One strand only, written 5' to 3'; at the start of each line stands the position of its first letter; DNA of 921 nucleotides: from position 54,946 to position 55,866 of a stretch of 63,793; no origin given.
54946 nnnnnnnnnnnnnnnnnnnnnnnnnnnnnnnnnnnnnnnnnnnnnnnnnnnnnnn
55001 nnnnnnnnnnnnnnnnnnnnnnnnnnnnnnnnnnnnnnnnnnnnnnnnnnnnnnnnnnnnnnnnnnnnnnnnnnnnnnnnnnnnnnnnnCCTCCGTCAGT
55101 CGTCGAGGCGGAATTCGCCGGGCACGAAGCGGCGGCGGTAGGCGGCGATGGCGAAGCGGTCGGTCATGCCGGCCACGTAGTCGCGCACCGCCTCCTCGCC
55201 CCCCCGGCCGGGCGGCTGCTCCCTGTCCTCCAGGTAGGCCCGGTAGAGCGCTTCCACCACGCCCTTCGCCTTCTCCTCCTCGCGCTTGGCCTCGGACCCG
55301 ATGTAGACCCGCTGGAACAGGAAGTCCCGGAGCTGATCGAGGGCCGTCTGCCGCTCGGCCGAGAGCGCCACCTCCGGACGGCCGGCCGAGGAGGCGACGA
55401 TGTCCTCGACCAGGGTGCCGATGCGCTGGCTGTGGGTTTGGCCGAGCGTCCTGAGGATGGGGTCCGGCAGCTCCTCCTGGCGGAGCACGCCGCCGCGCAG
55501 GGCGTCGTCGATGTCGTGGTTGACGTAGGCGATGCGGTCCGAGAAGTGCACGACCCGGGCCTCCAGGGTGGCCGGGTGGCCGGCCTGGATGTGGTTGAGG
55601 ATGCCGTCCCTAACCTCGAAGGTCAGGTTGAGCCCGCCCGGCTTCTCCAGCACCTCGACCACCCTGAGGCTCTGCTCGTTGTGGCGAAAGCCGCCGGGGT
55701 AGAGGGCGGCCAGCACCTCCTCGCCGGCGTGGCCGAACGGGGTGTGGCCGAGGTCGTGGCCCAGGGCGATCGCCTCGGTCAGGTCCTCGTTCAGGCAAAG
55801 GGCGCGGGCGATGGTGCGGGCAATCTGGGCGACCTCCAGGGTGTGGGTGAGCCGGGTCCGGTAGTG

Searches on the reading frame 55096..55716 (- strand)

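Call 43: search_protein_families(library=pfam, proteins=[window:55096-55716:-], max_evalue=0.00001)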
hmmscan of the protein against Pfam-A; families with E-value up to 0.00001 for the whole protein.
window:55096-55716:- (206 aa): 1 family
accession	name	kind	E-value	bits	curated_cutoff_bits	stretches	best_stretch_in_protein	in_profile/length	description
PF13286.11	HD_assoc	-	1.4e-16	61.2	22.2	1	116-195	1-91/91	Phosphohydrolase-associated domain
